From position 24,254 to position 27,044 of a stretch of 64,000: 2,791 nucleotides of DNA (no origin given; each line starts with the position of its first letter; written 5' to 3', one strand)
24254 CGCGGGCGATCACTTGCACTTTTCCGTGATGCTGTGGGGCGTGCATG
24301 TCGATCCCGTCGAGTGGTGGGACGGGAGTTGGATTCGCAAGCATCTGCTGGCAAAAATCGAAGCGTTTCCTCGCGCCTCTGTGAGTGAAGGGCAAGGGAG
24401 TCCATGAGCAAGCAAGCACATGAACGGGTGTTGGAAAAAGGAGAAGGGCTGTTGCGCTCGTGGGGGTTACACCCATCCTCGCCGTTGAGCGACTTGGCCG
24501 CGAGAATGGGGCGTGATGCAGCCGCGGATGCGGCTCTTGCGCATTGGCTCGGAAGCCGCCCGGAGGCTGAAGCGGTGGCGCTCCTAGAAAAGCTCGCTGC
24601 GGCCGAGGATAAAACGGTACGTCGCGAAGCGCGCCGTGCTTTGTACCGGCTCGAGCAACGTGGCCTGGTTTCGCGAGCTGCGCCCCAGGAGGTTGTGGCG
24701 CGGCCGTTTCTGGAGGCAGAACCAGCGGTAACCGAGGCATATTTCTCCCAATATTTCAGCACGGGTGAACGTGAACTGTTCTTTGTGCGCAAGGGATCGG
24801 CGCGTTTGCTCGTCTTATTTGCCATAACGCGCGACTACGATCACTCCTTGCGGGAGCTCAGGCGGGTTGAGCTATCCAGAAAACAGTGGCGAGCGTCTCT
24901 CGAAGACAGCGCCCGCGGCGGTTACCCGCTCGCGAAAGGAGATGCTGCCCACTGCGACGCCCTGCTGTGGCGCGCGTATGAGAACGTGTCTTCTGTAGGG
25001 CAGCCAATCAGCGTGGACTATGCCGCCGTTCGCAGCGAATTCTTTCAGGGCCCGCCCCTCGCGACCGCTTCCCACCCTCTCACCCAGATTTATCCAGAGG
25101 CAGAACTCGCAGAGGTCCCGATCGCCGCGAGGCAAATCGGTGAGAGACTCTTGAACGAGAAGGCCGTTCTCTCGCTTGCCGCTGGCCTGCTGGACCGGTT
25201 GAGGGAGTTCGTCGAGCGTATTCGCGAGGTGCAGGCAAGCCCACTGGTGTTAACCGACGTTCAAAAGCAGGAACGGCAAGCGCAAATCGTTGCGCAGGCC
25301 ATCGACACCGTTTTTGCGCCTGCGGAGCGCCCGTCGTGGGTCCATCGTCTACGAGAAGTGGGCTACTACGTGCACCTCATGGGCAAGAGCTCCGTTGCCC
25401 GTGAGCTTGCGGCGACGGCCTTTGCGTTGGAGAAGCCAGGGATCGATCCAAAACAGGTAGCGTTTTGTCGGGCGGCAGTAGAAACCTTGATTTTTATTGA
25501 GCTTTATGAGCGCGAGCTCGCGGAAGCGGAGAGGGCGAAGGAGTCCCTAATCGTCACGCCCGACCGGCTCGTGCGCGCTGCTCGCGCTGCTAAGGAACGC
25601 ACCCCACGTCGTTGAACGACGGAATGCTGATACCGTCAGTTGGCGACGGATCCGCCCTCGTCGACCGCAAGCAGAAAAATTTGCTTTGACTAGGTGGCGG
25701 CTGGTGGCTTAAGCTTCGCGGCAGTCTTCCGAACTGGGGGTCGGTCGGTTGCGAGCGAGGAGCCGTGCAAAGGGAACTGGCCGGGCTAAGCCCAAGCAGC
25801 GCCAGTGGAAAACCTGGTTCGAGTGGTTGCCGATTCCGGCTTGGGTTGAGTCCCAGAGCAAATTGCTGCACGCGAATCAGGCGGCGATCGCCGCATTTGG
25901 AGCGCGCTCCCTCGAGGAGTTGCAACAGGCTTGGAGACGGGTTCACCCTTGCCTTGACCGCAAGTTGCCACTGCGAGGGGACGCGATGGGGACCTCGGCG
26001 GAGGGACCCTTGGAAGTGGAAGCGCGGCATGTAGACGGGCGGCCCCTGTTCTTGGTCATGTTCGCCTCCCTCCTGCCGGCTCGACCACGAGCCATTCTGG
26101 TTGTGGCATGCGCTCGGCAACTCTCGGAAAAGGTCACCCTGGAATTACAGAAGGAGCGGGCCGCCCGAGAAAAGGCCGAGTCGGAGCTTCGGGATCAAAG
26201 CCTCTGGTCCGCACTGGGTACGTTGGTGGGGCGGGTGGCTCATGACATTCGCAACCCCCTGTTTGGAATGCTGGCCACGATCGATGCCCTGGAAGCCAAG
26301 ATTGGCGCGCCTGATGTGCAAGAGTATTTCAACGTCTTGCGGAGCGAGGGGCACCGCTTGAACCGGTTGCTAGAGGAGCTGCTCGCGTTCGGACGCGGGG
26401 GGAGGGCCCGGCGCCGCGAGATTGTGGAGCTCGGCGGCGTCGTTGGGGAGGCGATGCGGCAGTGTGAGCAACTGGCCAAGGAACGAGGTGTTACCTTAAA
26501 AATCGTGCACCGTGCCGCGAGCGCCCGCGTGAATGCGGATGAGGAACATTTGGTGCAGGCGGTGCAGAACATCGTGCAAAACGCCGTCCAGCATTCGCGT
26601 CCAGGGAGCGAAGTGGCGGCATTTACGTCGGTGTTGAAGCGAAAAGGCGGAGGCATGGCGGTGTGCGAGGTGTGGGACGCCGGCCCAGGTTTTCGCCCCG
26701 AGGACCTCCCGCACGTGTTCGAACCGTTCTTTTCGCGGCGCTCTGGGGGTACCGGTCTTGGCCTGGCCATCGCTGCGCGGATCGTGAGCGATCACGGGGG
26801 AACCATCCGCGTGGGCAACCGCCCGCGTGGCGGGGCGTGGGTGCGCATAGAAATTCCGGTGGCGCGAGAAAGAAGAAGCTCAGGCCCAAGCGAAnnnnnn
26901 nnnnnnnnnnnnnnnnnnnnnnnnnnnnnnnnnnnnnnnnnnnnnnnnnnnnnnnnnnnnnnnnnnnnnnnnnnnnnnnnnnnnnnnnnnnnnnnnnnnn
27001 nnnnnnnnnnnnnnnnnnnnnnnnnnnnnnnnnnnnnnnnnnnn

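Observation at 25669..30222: Five-gene signalling operon: HK - sigma54 EBP - pseudo-receiver - receiver - HK, preceded by an AT palindrome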

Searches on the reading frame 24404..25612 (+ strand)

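Call 7: search_protein_families(library=pfam, proteins=[window:24404-25612:+], max_evalue=0.01)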
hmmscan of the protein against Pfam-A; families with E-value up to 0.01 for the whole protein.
window:24404-25612:+ (403 aa): 1 family
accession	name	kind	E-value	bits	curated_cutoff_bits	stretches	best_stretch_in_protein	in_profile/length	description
PF13646.12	HEAT_2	-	0.0022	18.6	27.7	1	36-84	11-59/88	HEAT repeats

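Call 61: search_protein_families(library=ncbifam, proteins=[window:24404-25612:+], max_evalue=0.001)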
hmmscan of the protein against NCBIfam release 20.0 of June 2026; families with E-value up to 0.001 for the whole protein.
window:24404-25612:+ (403 aa): 0 families

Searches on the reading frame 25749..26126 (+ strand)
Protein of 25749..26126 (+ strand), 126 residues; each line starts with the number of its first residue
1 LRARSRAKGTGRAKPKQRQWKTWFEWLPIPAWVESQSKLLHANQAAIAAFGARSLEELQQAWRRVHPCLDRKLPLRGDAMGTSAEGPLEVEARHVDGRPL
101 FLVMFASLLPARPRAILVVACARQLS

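Call 64: search_solved_structures(query=A8, max_evalue=10, show_alignments=2)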
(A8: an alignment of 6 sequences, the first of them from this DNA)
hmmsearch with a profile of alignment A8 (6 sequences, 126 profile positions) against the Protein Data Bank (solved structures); distinct sequences matched with E-value up to 10: 0.

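Call 65: search_protein_families(library=pfam, alignment_id=A8, max_evalue=10)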
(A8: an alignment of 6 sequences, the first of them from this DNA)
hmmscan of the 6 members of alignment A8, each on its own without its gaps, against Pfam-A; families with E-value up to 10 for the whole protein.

A. member 1, seq(126 aa): 2 families
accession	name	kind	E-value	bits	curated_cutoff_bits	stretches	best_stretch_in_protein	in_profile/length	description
PF13188.13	PAS_8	-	0.0041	17.4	21.8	1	24-70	7-55/65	PAS domain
PF13426.13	PAS_9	-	0.034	14.9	27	1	35-111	9-86/103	PAS domain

B. families by the number of members that match (of 6 scanned): 4 families
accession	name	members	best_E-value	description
PF13188.13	PAS_8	6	8.4e-05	PAS domain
PF13426.13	PAS_9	3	0.017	PAS domain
PF00467.35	KOW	1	0.016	KOW motif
PF07310.19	PAS_5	1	0.031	PAS domain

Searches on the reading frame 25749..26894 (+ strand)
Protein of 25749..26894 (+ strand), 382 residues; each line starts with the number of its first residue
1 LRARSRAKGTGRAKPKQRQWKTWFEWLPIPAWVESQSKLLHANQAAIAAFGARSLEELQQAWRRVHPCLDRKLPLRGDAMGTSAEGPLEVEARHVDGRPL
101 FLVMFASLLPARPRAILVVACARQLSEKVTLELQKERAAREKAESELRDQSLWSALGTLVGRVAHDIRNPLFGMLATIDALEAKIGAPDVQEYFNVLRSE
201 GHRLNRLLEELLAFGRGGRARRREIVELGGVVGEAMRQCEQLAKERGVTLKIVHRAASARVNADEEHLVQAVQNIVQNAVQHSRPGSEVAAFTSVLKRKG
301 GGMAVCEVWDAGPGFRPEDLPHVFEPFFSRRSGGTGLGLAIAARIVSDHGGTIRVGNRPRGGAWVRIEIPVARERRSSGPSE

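Call 7: search_protein_families(library=pfam, proteins=[window:25749-26894:+], max_evalue=0.01)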
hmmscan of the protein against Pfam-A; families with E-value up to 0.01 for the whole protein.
window:25749-26894:+ (382 aa): 3 families
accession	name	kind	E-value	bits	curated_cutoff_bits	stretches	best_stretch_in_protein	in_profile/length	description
PF02518.31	HATPase_c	-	2.9e-26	92.5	26.4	1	264-372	2-110/111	Histidine kinase-, DNA gyrase B-, and HSP90-like ATPase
PF00512.31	HisKA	-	8.6e-12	45.4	26.9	1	156-216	2-62/66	His Kinase A (phospho-acceptor) domain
PF13581.12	HATPase_c_2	-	3e-08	34.2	27.4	1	258-349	21-112/127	Histidine kinase-like ATPase domain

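Call 15: find_homologous_proteins(query=window:25749-26894:+, max_evalue=1e-10)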
Query window:25749-26894:+ (382 aa): 1729 proteins with E <= 1e-10 among 8000 candidates; the best 120 are listed.
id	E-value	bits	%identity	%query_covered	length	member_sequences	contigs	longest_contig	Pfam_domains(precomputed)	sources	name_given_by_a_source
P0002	4.1e-192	657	100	79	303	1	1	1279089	PF13581.13,PF02518.32,PF00512.32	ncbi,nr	ncbi:MAG: HAMP domain-containing histidine kinase [Candidatus Binatia bacterium]|nr:HAMP domain-cont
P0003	2.8e-115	404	54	100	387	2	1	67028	PF13581.13,PF02518.32,PF00512.32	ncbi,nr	ncbi:MAG: hypothetical protein KatS3mg015_2607 [Fimbriimonadales bacterium]|nr:MAG: hypothetical pro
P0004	9.3e-111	389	54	98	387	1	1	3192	PF02518.32,PF00512.32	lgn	-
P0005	5.5e-108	380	51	95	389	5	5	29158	PF13581.13,PF02518.32,PF00512.32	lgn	-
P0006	7.6e-102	359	49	92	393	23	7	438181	PF13581.13,PF02518.32,PF00512.32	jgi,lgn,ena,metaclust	metaclust:\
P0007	3.3e-64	236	40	96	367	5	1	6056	PF02518.32,PF00512.32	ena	-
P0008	1.4e-58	217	47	66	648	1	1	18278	PF00672.31,PF13581.13,PF02518.32,PF00512.32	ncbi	-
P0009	9.5e-57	211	47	68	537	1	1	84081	PF13185.13,PF02518.32,PF13492.13,PF00512.32,PF00072.31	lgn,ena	-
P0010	4.9e-56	209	47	68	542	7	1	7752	PF13185.13,PF01590.33,PF02518.32,PF13492.13,PF00512.32,PF00072.31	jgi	jgi:signal transduction histidine kinase/FixJ family two-component response regulator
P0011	3.6e-55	206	46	64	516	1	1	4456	PF00672.31,PF26769.1,PF13581.13,PF02518.32,PF00512.32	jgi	jgi:signal transduction histidine kinase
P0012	6.8e-53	198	47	59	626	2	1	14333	PF13188.14,PF08448.17,PF02518.32,PF00512.32,PF00989.32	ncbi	-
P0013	2.7e-52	196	43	71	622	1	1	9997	PF08447.19,PF13426.14,PF13188.14,PF13581.13,PF08448.17,PF02518.32,PF00512.32,PF00989.32,PF00072.31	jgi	jgi:PAS domain S-box-containing protein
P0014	9.9e-51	191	45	59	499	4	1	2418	PF13581.13,PF02518.32,PF00512.32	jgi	jgi:signal transduction histidine kinase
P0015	1.8e-50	190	36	92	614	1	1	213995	PF13426.14,PF13188.14,PF13581.13,PF08448.17,PF02518.32,PF00512.32,PF00989.32,PF00072.31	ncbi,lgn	-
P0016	2.0e-50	190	46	62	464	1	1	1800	PF13581.13,PF08448.17,PF02518.32,PF00512.32,PF00989.32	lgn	-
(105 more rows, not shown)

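Call 16: find_encoding_contigs(protein=P0003, flank=8000, max_places=2)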
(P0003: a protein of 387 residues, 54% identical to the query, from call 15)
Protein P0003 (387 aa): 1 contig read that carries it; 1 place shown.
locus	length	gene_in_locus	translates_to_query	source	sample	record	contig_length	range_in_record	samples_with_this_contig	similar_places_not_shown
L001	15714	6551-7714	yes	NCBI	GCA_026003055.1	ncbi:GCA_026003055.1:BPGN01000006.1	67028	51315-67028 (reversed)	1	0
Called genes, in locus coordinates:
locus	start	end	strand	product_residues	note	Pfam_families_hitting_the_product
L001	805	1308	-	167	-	PF13441:Gly-zipper_YMGG (weak)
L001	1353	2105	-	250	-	-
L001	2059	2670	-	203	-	-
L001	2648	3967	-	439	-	-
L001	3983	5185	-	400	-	PF00691:OmpA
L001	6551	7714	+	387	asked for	PF00512:HisKA, PF13581:HATPase_c_2 (weak), PF02518:HATPase_c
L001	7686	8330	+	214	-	PF00072:Response_reg, PF13191:AAA_16 (faint), PF00158:Sigma54_activat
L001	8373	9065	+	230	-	PF00158:Sigma54_activat, PF14532:Sigma54_activ_2 (weak), PF25601:AAA_lid_14, PF02954:HTH_8, PF13384:HTH_23 (weak), PF13556:HTH_30 (weak)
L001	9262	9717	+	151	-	-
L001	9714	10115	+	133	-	PF00072:Response_reg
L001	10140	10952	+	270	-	PF02518:HATPase_c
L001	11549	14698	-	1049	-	PF02811:PHP, PF07733:DNA_pol3_alpha, PF17657:DNA_pol3_finger, PF14579:HHH_6, PF01336:tRNA_anti-codon (weak)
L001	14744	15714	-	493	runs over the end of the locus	PF00817:IMS, PF11799:IMS_C (faint)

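Call 17: find_encoding_contigs(protein=P0006, flank=8000, max_places=3)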
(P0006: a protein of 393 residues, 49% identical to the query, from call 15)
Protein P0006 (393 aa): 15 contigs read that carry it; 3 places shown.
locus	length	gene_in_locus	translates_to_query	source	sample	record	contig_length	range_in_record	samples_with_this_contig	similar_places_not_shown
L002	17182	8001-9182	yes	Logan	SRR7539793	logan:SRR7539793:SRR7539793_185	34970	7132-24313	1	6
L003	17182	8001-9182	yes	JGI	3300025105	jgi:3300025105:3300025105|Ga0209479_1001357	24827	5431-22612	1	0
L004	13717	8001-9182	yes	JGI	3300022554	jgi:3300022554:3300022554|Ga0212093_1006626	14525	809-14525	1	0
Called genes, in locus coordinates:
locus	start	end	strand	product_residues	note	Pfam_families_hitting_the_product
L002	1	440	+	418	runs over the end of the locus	PF00155:Aminotran_1_2, PF00266:Aminotran_5, PF01053:Cys_Met_Meta_PP (weak)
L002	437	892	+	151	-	PF01592:NifU_N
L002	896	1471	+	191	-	PF01883:FeS_assembly_P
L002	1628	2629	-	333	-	PF01734:Patatin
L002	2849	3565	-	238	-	PF01656:CbiA, PF07755:DUF1611 (weak), PF13500:AAA_26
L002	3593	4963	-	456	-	PF00202:Aminotran_3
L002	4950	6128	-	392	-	PF00155:Aminotran_1_2, PF01053:Cys_Met_Meta_PP (weak)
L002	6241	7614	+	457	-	PF01551:Peptidase_M23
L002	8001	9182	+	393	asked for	PF00512:HisKA, PF13581:HATPase_c_2, PF02518:HATPase_c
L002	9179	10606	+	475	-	PF00072:Response_reg, PF00158:Sigma54_activat, PF01078:Mg_chelatase (faint), PF14532:Sigma54_activ_2, PF25601:AAA_lid_14, PF02954:HTH_8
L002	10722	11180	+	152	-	-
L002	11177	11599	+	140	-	PF00072:Response_reg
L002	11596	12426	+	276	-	PF00512:HisKA (faint), PF02518:HATPase_c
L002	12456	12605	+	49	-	-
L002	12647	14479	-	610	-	PF02366:PMT, PF13231:PMT_2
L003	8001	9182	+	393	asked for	PF00512:HisKA, PF13581:HATPase_c_2, PF02518:HATPase_c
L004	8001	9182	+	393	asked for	PF00512:HisKA, PF13581:HATPase_c_2, PF02518:HATPase_c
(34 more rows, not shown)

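Call 18: find_encoding_contigs(protein=P0005, flank=8000, max_places=3)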
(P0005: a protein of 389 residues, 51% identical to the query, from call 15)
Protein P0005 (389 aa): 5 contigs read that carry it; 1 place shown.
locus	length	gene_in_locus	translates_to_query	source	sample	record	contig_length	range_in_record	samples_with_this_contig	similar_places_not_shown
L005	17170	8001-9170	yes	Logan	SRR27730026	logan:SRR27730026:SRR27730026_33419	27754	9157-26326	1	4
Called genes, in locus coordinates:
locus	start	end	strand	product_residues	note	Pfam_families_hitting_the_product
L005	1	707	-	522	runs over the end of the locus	PF00248:Aldo_ket_red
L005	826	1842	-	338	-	PF01734:Patatin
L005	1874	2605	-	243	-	PF01656:CbiA, PF07755:DUF1611 (weak), PF13500:AAA_26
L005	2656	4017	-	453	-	PF00202:Aminotran_3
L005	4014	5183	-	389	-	PF00155:Aminotran_1_2, PF01053:Cys_Met_Meta_PP (weak)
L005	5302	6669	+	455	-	PF01551:Peptidase_M23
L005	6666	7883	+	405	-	-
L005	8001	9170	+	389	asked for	PF00512:HisKA, PF13581:HATPase_c_2 (faint), PF02518:HATPase_c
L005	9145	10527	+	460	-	PF00072:Response_reg, PF13384:HTH_23 (faint), PF00158:Sigma54_activat, PF01078:Mg_chelatase (faint), PF14532:Sigma54_activ_2, PF25601:AAA_lid_14, PF02954:HTH_8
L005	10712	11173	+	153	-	-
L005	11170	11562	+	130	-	PF00072:Response_reg, PF20274:cREC_REC (weak)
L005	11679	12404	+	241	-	PF02518:HATPase_c (weak)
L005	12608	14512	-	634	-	PF02366:PMT, PF13231:PMT_2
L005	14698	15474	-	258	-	PF02146:SIR2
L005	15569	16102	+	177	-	-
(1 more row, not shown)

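Call 61: search_protein_families(library=ncbifam, proteins=[window:25749-26894:+], max_evalue=0.001)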
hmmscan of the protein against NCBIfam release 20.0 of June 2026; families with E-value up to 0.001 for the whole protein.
window:25749-26894:+ (382 aa): 75 families (the best 25 are shown)
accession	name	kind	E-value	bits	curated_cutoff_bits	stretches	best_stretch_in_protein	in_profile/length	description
NF008468.0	PRK11360.1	equivalog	1.1e-46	159.5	646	1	135-375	375-612/616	two-component system sensor histidine kinase AtoS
NF007688.0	PRK10364.1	equivalog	3.5e-40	138.1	479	1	134-377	218-457/460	two-component system sensor histidine kinase ZraS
NF010411.0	PRK13837.1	equivalog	1e-35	123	647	1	131-375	425-679/828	two-component system VirA-like sensor kinase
NF053867.1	SprKinKinDBac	equivalog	1.6e-32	112.6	775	1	133-373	266-499/500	sporulation kinase KinD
TIGR02966.1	phoR_proteo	equivalog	2.2e-29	102.5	334.2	1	159-362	117-326/333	phosphate regulon sensor histidine kinase PhoR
NF008312.0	PRK11100.1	equivalog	6.6e-28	97.8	356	1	158-371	258-474/477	two-component system sensor histidine kinase CreC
NF033092.0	HK_WalK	equivalog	1.3e-27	96.7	725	1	159-370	375-593/594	cell wall metabolism sensor histidine kinase WalK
TIGR02956.1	TMAO_torS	equivalog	5.5e-27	94.3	676.5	1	125-378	439-689/967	TMAO reductase system sensor histidine kinase/response regulator TorS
NF046026.1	HisKinCckACaul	equivalog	1.4e-26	92.8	1000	1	140-375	286-536/678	cell cycle histidine kinase CckA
NF041735.1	hist_kin_RppB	equivalog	2.3e-26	92.6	400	1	163-370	223-438/438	two-component system sensor histidine kinase RppB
NF046044.1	PnpS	equivalog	3.9e-26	92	400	1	161-370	175-390/390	two-component system histidine kinase PnpS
NF052574.1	HisKinEspCMyxo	equivalog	8.2e-26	90.4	1200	1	38-376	309-642/785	serine histidine kinase EspC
NF007007.0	PRK09470.1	equivalog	3e-24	85.8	486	1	157-373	246-461/463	envelope stress sensor histidine kinase CpxA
NF045900.1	HisKinCpxALeg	equivalog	4.5e-24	85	800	1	158-371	233-451/451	two-component system sensor histidine kinase CpxA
NF007004.0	PRK09467.1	equivalog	5.5e-24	84.8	415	1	159-372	235-437/440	two-component system sensor histidine kinase EnvZ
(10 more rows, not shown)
